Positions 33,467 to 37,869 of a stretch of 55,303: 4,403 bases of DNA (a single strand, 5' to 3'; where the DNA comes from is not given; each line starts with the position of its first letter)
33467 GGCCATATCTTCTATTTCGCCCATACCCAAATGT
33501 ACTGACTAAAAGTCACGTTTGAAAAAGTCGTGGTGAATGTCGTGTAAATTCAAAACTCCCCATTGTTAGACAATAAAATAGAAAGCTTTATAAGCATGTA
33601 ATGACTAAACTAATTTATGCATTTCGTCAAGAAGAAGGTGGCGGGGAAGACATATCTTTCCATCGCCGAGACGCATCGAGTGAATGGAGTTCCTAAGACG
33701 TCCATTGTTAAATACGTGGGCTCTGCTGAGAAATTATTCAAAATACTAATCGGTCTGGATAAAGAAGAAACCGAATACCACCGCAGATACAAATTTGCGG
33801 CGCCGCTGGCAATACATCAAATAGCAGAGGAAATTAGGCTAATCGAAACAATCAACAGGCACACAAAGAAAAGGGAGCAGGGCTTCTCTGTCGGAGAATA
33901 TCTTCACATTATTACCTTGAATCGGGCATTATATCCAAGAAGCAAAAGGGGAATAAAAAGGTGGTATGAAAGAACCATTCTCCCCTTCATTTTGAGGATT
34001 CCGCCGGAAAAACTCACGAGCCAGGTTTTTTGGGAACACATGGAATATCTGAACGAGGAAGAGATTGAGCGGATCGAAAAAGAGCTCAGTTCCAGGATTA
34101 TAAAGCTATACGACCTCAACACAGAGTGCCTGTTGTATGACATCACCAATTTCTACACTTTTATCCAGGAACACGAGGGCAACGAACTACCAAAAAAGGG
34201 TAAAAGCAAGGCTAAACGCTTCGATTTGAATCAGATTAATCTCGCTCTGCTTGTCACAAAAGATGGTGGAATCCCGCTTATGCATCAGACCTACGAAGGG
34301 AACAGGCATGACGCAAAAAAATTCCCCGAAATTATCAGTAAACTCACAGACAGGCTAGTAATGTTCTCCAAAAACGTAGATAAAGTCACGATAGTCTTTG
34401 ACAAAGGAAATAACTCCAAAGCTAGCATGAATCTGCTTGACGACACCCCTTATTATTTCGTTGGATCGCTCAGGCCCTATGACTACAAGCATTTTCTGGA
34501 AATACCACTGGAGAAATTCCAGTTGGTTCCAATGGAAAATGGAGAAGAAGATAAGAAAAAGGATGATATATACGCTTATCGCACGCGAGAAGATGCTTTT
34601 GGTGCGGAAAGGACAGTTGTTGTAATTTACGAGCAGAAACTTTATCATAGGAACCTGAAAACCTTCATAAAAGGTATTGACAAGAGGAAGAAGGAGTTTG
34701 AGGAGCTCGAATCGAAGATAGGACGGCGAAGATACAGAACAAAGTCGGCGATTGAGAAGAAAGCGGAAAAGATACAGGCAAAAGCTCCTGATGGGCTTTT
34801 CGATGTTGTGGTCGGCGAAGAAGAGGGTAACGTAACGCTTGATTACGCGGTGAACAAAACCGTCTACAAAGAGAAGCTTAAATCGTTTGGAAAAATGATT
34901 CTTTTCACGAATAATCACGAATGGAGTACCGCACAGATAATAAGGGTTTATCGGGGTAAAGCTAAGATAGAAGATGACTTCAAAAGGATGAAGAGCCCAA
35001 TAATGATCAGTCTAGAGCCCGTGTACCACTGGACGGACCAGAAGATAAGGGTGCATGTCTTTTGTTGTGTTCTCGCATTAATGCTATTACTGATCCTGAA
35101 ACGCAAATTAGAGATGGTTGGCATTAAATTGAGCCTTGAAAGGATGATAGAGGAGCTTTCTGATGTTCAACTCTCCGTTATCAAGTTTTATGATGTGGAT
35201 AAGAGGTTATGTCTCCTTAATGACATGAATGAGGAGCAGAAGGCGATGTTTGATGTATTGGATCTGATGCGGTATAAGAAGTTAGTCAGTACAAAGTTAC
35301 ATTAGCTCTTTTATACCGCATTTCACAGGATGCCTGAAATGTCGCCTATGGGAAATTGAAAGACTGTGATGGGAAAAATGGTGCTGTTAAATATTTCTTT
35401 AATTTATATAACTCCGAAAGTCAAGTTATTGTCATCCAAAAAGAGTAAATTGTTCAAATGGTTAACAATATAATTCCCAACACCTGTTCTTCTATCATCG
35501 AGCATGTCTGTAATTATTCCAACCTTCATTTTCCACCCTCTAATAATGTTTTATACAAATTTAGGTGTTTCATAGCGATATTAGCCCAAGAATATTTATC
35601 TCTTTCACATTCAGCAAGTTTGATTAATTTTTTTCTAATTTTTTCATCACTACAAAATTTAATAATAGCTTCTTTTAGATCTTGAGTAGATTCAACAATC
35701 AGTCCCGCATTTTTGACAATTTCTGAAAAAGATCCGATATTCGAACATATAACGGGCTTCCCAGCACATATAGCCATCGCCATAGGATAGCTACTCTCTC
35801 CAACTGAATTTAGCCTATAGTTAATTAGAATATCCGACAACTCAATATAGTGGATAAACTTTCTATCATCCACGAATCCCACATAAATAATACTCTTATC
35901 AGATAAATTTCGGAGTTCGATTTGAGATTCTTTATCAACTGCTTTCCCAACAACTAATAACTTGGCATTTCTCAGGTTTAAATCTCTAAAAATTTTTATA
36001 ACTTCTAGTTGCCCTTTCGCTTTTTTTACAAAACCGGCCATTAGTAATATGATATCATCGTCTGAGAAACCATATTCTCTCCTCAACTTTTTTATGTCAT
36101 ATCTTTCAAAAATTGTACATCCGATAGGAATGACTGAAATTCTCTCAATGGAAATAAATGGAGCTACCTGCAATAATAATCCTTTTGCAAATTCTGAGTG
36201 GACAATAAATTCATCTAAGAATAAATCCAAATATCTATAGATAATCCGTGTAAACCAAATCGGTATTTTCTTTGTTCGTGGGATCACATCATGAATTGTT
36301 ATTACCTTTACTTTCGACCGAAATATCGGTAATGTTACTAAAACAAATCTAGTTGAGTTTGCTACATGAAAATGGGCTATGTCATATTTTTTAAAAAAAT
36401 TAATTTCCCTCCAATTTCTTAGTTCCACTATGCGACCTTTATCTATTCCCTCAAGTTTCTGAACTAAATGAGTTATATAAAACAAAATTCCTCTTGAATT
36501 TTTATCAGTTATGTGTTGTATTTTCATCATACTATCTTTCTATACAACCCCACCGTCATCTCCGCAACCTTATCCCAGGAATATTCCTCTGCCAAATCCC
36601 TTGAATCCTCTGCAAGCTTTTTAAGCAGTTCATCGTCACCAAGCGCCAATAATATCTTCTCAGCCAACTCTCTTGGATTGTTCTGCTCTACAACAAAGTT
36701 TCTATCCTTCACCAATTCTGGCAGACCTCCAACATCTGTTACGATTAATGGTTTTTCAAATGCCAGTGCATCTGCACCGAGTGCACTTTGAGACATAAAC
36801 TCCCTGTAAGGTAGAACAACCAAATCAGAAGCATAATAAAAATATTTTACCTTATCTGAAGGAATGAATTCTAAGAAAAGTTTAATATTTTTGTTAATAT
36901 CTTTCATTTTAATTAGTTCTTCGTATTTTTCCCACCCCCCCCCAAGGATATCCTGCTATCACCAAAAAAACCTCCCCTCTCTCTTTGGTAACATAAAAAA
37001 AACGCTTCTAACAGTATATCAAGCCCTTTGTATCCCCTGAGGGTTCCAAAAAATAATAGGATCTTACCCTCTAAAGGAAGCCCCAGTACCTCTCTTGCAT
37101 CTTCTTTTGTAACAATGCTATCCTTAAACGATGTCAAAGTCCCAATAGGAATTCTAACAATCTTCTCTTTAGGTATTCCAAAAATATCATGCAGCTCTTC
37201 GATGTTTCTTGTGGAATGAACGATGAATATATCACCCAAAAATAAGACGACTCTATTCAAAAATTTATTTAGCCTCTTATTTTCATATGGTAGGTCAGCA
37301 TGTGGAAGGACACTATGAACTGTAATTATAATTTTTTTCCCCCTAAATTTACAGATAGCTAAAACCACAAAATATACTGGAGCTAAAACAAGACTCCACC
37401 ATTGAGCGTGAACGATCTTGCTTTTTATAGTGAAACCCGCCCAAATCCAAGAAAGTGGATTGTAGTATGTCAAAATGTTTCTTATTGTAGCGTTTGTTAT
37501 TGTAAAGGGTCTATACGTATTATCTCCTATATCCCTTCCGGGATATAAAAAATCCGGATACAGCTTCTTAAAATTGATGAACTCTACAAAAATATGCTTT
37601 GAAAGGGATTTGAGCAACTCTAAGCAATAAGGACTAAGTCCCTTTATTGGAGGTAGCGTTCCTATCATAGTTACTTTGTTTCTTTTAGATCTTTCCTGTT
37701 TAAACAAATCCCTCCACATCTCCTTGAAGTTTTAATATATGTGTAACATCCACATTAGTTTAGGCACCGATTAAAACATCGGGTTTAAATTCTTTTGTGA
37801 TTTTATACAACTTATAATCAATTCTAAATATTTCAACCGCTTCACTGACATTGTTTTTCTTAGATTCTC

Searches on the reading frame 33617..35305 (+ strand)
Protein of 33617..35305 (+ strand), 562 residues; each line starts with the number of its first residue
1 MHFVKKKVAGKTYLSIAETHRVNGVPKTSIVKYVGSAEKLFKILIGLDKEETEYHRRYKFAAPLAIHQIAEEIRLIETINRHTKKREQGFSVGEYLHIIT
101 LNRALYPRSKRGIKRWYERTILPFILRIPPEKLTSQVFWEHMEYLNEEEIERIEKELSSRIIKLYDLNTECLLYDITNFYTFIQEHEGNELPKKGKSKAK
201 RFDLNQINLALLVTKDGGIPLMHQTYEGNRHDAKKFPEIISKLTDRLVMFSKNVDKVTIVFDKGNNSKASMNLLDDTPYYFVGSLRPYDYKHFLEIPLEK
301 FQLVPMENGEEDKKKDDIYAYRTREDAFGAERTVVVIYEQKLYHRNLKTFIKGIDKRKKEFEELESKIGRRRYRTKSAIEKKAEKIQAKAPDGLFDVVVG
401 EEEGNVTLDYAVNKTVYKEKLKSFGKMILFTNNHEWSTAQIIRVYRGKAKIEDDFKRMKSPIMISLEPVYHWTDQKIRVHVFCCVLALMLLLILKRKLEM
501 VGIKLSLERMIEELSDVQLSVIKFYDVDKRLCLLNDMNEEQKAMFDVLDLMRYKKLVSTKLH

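Call 46: search_protein_families(library=pfam, proteins=[window:33617-35305:+], max_evalue=0.001)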
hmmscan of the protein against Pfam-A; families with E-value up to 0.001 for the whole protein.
window:33617-35305:+ (562 aa): 1 family
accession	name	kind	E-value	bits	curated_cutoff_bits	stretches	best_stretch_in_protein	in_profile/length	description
PF01609.27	DDE_Tnp_1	-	1e-07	32.3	23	1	193-481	24-191/200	Transposase DDE domain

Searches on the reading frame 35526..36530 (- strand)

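Call 46: search_protein_families(library=pfam, proteins=[window:35526-36530:-], max_evalue=0.001)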
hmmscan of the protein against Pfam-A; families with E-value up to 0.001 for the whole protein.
window:35526-36530:- (334 aa): 3 families
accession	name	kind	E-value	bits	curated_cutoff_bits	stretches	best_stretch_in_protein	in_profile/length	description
PF00534.26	Glycos_transf_1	-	2.4e-19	70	26.4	1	146-306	2-169/172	Glycosyl transferases group 1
PF13692.12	Glyco_trans_1_4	-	3.2e-13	50.6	27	1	161-295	4-142/142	Glycosyl transferases group 1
PF13439.12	Glyco_transf_4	-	9.5e-06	26.2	28.5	1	40-137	65-165/170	Glycosyltransferase Family 4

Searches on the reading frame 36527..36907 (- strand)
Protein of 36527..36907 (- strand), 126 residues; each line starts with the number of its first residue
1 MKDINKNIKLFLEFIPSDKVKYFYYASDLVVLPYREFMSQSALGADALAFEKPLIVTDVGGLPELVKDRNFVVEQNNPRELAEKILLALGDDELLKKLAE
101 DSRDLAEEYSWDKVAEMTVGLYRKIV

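Call 46: search_protein_families(library=pfam, proteins=[window:36527-36907:-], max_evalue=0.001)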
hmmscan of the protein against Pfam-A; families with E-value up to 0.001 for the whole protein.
window:36527-36907:- (126 aa): 2 families
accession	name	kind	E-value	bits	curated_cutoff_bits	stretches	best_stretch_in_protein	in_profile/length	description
PF00534.26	Glycos_transf_1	-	1.1e-14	54.7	26.4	1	10-103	76-170/172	Glycosyl transferases group 1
PF13692.12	Glyco_trans_1_4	-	7.8e-12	46.1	27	1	10-90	62-141/142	Glycosyl transferases group 1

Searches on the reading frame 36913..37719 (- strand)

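Call 46: search_protein_families(library=pfam, proteins=[window:36913-37719:-], max_evalue=0.001)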
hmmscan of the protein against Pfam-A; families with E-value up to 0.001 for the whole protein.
window:36913-37719:- (268 aa): 2 families
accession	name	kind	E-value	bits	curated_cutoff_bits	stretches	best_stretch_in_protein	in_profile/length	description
PF13439.12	Glyco_transf_4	-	9.5e-11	42.5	28.5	1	27-193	3-165/170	Glycosyltransferase Family 4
PF00534.26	Glycos_transf_1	-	0.0005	20.1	26.4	0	205-241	2-38/172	Glycosyl transferases group 1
